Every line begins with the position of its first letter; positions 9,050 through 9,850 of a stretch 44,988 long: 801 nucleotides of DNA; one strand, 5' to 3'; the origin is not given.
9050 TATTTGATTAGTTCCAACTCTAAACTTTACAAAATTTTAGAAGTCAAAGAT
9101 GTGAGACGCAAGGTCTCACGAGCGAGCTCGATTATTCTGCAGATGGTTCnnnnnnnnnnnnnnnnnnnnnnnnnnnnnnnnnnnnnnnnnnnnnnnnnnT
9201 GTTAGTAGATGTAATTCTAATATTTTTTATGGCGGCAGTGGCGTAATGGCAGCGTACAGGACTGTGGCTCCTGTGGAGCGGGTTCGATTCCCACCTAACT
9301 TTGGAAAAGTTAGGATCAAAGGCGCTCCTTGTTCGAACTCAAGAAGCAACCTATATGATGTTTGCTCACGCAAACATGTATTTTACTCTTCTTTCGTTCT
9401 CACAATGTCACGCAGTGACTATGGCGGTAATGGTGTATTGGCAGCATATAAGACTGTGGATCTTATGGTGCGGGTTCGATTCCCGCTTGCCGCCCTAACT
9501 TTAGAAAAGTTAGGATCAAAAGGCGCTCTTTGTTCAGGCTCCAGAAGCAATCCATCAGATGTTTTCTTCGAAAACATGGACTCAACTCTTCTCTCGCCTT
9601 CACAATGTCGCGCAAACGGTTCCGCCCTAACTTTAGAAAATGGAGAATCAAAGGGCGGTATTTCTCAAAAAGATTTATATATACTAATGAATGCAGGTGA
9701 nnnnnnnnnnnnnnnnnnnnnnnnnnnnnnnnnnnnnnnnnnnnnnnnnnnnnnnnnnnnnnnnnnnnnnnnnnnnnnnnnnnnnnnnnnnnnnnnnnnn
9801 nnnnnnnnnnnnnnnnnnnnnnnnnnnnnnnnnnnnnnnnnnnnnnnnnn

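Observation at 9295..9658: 119-nt repeat family with compensatory stem changes: candidate structured RNA or MITE-like element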

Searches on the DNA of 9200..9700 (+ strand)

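Call 33: build_rna_model(alignment_id=A2, structure=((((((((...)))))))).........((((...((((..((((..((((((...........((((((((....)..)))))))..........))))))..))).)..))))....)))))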
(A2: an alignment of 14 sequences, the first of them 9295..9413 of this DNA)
Model R1 built from alignment A2 (14 sequences, 123 columns); structure: as given.
model positions 120; base pairs 34; branch points 1; effective number of sequences 1.09; information 0.59 bits per position. Calibrated on 0.2 Mb of random sequence (short: E-values are rough).
structure used (alignment columns):
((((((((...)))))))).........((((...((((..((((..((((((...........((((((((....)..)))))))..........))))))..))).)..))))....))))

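Call 34: search_with_rna_model(model_id=R1, sources=[window, L001, L002, L003, L004, L005, L006, L008, L010, L011, L012, L015, L016, L017, L018, L019], max_evalue=1)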
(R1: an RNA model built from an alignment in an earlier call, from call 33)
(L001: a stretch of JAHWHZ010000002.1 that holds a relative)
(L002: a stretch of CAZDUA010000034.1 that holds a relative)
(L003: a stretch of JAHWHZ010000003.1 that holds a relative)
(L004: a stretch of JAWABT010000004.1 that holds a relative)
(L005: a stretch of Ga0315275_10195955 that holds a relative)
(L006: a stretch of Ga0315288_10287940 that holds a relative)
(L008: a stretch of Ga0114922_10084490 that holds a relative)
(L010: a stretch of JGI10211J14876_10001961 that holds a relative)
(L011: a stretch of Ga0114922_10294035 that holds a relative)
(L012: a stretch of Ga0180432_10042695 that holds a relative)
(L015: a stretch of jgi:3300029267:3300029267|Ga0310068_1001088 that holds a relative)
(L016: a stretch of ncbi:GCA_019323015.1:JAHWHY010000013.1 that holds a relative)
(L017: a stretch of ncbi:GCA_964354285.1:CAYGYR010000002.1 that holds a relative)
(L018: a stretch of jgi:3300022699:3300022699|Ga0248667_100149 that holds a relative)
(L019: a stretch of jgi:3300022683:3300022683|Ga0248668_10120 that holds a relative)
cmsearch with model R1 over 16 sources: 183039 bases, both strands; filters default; matches with E-value up to 1: 27.
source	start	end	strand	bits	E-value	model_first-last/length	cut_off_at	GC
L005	1639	1758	-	141.4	2.7e-32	1-120/120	no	0.43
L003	4403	4522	-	141.2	3e-32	1-120/120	no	0.43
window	31640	31758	-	139.3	9.1e-32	1-120/120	no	0.47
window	9495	9613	+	138.2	1.6e-31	1-120/120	no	0.44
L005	498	616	+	136.7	3.9e-31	1-120/120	no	0.45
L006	397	515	-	135.6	7.2e-31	1-120/120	no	0.46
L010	6075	6193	-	133.3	2.6e-30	1-120/120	no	0.43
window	9295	9413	+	133.2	2.7e-30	1-120/120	no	0.4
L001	3412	3531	-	133.2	2.8e-30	1-120/120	no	0.38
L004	2942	3063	+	130.9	1e-29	1-120/120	no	0.48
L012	76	195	-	130.8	1.1e-29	1-120/120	no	0.41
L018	11153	11271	-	129.4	2.4e-29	1-120/120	no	0.42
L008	1670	1790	-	128.8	3.4e-29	1-120/120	no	0.42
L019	1838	1956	-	128.4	4.2e-29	1-120/120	no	0.43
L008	1482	1598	-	122.8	9.8e-28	1-120/120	no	0.37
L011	104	221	-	120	4.9e-27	1-120/120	no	0.48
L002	2449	2621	-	47.3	3.5e-09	1-120/120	no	0.43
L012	1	39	-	41.6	8.5e-08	1-39/120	3'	0.38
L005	1610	1730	+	30.2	5.3e-05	1-120/120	no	0.48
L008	1468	1573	+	25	0.001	1-120/120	no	0.41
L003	4379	4494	+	24.8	0.0011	1-120/120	no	0.42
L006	362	487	+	22.8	0.0036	1-120/120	no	0.44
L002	2603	2651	+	19.7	0.02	1-120/120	no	0.45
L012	177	216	+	19.1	0.029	1-120/120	no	0.32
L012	21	64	+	18.7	0.036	1-120/120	no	0.32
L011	1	19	-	18.3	0.046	1-19/120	3'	0.26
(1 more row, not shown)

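Call 37: search_rna_families(source=window, start=9200, end=9700, threshold=evalue, max_evalue=10)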
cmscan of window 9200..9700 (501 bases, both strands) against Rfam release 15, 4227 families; matches with E-value up to 10: 7.
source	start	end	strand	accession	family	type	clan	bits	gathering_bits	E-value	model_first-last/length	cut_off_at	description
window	9424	9494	+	RF00005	tRNA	Gene; tRNA;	CL00001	62.8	29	2.3e-13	1-71/71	no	tRNA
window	9232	9302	+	RF00005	tRNA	Gene; tRNA;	CL00001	39.6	29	5.8e-07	1-71/71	no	tRNA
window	9441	9495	-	RF04354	Plastid-ycf2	Cis-reg;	-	25.4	65.7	0.005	1-75/75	no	Plastid-ycf2 5UTR RNA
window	9387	9412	-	RF01111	SBWMV2_UPD-PKk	Cis-reg;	-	16.7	35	1.7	1-21/21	no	Pseudoknot of upstream pseudoknot domain (UPD) of the 3'UTR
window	9423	9494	+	RF01684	mascRNA-menRNA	Gene;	-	15.3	42.5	2.9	1-56/56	no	MALAT1-associated small cytoplasmic RNA/MEN beta RNA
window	9443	9539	+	RF02553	YrlA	Gene; sRNA;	-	14.5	69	4.6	1-114/114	no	Y RNA-like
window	9470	9486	-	RF04351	Plastid-psbl-rps4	Cis-reg;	-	13.1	68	8.6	9-25/53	no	Plastid-psbl-rps4 3UTR RNA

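Call 47: search_with_rna_model(model_id=R1, sources=[L020, L021, L022, L023], max_evalue=1)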
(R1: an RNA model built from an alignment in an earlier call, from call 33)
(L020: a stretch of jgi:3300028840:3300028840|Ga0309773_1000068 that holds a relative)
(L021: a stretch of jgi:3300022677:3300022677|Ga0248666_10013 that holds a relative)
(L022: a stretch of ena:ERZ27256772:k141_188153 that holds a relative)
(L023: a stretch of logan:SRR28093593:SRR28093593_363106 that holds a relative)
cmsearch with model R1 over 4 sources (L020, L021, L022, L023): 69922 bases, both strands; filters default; matches with E-value up to 1: 5.
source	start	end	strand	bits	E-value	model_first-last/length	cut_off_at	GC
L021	9816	9934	+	133.9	7.2e-31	1-120/120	no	0.44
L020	9748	9866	+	127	3.6e-29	1-120/120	no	0.42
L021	15933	16016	-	19.7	0.008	1-120/120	no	0.4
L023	4022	4121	-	14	0.19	1-120/120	no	0.3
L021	18619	18676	-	13.9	0.21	1-120/120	no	0.38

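Call 54: search_dna_similar(query=window:9495-9613:+, collection=phages, mode=distant, max_evalue=0.01)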
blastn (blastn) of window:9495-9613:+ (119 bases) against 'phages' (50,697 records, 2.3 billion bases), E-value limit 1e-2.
No match.

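Call 55: search_dna_similar(query=window:9495-9613:+, collection=plasmids, mode=distant, max_evalue=0.01)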
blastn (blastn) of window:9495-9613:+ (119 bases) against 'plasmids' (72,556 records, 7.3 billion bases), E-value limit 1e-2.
No match.

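Call 62: search_with_rna_model(model_id=R1, sources=[L024, L025, L026, L027], max_evalue=1)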
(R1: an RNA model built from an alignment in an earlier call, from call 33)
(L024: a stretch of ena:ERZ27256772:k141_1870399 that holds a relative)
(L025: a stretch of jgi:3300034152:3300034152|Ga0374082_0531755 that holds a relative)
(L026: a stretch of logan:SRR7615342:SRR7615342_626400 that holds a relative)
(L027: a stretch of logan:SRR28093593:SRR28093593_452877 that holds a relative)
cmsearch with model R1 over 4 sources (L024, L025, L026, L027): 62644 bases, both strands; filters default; matches with E-value up to 1: 4.
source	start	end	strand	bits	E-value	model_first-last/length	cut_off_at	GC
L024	9602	9720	+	134.3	5.2e-31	1-120/120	no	0.43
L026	11149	11269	-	129.6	7.4e-30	1-120/120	no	0.45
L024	9577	9620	-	15.5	0.078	1-120/120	no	0.55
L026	11251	11308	+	11.5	0.72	1-120/120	no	0.33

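Call 69: search_with_rna_model(model_id=R1, sources=[window, L001, L003, L004, L005, L006, L008, L010, L011, L012, L018, L019, L020, L021, L024, L026], max_evalue=1e-15, make_alignment=true)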
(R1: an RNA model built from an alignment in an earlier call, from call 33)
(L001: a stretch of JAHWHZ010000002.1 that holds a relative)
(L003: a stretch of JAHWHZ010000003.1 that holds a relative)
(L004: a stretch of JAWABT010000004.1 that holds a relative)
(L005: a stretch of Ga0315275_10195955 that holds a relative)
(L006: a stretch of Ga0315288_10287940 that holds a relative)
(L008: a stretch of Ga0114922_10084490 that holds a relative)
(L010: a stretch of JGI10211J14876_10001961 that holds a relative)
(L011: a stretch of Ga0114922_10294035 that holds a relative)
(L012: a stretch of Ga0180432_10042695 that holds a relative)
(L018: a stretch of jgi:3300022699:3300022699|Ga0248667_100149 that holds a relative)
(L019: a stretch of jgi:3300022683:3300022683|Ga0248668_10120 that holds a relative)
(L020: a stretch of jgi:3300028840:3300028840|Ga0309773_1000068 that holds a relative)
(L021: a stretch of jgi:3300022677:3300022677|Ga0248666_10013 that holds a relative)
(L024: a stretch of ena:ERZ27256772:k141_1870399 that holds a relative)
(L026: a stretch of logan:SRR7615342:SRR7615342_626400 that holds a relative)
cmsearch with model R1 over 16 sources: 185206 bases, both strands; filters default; matches with E-value up to 1e-15: 20.
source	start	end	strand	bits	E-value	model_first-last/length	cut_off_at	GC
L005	1639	1758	-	141.4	2.7e-32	1-120/120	no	0.43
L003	4403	4522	-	141.2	3e-32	1-120/120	no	0.43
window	31640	31758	-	139.3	9.2e-32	1-120/120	no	0.47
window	9495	9613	+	138.2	1.6e-31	1-120/120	no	0.44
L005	498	616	+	136.7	4e-31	1-120/120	no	0.45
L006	397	515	-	135.6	7.3e-31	1-120/120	no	0.46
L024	9602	9720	+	134.3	1.5e-30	1-120/120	no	0.43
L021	9816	9934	+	133.9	1.9e-30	1-120/120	no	0.44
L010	6075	6193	-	133.3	2.6e-30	1-120/120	no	0.43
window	9295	9413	+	133.2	2.7e-30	1-120/120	no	0.4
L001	3412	3531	-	133.2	2.8e-30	1-120/120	no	0.38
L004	2942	3063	+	130.9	1e-29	1-120/120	no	0.48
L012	76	195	-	130.8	1.1e-29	1-120/120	no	0.41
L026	11149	11269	-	129.6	2.2e-29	1-120/120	no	0.45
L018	11153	11271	-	129.4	2.5e-29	1-120/120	no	0.42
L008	1670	1790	-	128.8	3.5e-29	1-120/120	no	0.42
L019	1838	1956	-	128.4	4.3e-29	1-120/120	no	0.43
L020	9748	9866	+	127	9.6e-29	1-120/120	no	0.42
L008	1482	1598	-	122.8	9.9e-28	1-120/120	no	0.37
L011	104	221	-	120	5e-27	1-120/120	no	0.48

Alignment A3: 20 matches aligned to the model, 124 columns, each read 5' to 3' on its own strand. Consensus structure (alignment columns), stored with it:
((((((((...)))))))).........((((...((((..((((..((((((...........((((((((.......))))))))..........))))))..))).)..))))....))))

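Call 74: search_with_rna_model(model_id=R1, source=window, filters=off, max_evalue=5)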
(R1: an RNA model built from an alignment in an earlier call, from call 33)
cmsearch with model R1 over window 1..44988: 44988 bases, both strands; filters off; matches with E-value up to 5: 14.
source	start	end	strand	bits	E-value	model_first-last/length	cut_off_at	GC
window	31640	31758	-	139.3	2.2e-32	1-120/120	no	0.47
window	9495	9613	+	138.2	4e-32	1-120/120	no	0.44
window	9295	9413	+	133.2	6.6e-31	1-120/120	no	0.4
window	31648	31725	+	23.8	0.00049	36-114/120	no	0.49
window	9523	9657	-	22.5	0.001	1-120/120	no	0.47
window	9329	9405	-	21.7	0.0017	36-112/120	no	0.36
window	9470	9513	-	14.8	0.083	1-120/120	no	0.52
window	31740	31816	+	13.8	0.14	1-120/120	no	0.26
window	9276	9313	-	12.3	0.34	1-120/120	no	0.47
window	9627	9720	+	11.4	0.57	1-120/120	no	0.29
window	19459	19516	-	8.9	2.3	1-120/120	no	0.45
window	6274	6333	-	8.1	3.5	42-106/120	no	0.33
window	22082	22124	+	7.8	4.2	53-95/120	no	0.26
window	18103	18151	-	7.8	4.4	1-120/120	no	0.35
